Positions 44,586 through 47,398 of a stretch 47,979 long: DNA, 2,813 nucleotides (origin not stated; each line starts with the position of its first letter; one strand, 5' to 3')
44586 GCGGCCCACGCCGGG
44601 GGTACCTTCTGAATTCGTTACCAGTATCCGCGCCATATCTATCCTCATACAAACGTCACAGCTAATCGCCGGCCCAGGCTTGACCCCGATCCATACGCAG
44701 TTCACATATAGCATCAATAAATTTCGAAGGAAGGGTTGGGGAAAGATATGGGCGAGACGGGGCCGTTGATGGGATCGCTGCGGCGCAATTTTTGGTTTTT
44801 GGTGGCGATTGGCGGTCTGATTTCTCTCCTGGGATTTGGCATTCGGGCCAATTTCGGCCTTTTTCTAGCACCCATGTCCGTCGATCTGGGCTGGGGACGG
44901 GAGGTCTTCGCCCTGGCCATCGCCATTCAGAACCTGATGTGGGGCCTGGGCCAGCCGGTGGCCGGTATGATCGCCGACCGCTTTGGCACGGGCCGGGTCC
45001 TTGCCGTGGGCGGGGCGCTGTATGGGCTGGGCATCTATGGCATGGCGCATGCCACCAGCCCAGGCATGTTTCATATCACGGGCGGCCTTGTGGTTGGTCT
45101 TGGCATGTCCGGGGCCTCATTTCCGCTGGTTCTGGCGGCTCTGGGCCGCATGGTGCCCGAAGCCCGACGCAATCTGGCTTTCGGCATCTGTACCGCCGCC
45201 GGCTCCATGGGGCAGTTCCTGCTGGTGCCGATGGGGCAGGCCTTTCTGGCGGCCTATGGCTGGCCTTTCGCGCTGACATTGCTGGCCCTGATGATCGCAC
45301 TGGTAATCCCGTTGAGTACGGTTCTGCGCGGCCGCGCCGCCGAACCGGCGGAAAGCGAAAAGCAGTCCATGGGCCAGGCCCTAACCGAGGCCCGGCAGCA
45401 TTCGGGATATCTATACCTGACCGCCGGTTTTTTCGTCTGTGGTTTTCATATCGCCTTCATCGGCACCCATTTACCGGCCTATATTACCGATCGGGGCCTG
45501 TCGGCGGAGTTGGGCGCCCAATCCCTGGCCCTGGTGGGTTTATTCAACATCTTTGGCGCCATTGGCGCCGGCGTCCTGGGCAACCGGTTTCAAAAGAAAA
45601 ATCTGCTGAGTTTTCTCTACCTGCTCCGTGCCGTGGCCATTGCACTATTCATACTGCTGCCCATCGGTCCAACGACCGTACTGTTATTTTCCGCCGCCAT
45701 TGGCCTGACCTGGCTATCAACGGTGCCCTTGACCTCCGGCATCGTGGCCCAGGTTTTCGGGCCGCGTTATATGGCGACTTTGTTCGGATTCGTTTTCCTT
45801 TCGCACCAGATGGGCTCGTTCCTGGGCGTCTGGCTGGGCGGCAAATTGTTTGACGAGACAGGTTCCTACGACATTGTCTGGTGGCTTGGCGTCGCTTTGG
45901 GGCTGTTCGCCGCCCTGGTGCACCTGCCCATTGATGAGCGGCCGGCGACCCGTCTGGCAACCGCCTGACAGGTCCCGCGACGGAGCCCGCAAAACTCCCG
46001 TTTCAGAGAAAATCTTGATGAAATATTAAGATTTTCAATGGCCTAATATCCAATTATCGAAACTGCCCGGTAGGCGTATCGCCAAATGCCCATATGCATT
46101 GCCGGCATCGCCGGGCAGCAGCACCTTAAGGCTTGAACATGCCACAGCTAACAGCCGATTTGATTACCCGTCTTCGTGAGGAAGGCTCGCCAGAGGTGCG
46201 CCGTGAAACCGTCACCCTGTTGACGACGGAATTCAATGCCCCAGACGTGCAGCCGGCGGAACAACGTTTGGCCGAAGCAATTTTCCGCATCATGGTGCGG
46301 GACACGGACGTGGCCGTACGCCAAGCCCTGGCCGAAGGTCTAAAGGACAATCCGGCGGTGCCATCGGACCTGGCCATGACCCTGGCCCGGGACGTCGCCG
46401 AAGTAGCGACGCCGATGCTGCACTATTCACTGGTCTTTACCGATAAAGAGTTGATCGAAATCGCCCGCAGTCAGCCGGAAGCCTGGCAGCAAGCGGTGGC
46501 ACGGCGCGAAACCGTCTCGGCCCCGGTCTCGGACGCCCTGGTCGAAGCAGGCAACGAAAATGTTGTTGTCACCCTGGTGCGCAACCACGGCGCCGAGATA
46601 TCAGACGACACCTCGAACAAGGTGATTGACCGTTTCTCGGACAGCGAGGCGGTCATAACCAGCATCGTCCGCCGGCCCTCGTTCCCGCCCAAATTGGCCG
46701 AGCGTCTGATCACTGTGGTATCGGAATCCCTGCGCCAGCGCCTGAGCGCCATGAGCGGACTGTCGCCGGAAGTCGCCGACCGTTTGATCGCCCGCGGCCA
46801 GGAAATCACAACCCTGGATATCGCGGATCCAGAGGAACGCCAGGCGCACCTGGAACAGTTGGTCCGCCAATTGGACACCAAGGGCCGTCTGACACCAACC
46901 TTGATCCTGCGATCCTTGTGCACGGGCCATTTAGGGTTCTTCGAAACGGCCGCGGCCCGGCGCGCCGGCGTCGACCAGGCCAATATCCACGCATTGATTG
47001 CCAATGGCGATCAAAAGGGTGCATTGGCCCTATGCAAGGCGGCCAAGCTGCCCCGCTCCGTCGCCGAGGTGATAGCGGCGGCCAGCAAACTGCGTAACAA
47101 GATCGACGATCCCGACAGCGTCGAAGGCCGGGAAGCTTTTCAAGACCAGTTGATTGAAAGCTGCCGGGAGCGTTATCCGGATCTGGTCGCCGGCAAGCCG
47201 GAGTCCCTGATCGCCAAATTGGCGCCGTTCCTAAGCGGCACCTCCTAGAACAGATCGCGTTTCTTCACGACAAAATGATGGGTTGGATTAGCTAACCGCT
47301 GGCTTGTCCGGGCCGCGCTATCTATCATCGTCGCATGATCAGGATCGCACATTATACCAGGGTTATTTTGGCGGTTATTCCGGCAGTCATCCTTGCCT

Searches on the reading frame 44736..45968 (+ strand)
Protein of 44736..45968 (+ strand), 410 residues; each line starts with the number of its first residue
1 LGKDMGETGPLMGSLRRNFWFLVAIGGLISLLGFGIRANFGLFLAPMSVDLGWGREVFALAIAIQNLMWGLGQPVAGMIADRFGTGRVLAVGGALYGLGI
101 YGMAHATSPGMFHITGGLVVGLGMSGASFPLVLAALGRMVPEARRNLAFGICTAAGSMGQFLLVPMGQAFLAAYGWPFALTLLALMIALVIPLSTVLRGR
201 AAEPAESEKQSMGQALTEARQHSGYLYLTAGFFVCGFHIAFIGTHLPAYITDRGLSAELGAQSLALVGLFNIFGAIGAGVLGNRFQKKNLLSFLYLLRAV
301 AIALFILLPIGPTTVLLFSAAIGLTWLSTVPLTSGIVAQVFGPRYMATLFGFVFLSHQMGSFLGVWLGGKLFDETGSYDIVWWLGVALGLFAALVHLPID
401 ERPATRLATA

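Call 117: search_solved_structures(query=window:44736-45968:+, max_evalue=0.001)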
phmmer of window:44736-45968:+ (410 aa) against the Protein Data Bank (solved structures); distinct sequences matched with E-value up to 0.001: 8.
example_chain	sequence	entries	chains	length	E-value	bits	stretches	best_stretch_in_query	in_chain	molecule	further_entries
6g9x_A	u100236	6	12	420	3.2e-15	59.6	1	37-396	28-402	Major facilitator superfamily MFS_1 | L-lactate transporter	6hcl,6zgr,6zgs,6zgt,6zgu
7da5_A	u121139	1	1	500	8.7e-12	48.2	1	23-217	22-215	Monocarboxylate transporter 1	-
7yr5_A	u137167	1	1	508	2.7e-11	46.6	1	49-217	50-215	Monocarboxylate transporter 1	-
6lyy_A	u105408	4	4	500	3.8e-11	46.1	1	23-217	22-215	Monocarboxylate transporter 1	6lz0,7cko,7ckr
7y1q_A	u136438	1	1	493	5.5e-10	42.3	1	22-222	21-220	Monocarboxylate transporter 1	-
8hpj_A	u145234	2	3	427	1.7e-09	40.7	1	8-376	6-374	Oxalate:formate antiporter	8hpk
9l0b_A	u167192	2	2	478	2.2e-09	40.3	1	67-198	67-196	Monocarboxylate transporter 2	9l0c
7bp3_A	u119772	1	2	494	2.5e-09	40.1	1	67-198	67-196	Monocarboxylate transporter 2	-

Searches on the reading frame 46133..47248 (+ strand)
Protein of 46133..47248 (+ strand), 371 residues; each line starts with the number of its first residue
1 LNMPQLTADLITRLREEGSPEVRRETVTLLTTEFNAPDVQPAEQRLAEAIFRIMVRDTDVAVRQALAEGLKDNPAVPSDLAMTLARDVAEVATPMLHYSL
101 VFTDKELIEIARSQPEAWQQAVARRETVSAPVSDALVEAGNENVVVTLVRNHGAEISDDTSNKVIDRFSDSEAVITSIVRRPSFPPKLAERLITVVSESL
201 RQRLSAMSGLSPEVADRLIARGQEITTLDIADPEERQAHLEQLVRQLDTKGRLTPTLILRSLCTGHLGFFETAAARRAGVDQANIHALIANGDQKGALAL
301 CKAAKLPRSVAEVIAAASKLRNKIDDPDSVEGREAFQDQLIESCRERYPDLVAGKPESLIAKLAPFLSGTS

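Call 118: search_solved_structures(query=window:46133-47248:+, max_evalue=0.001)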
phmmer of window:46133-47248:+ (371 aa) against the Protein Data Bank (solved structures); distinct sequences matched with E-value up to 0.001: 0.
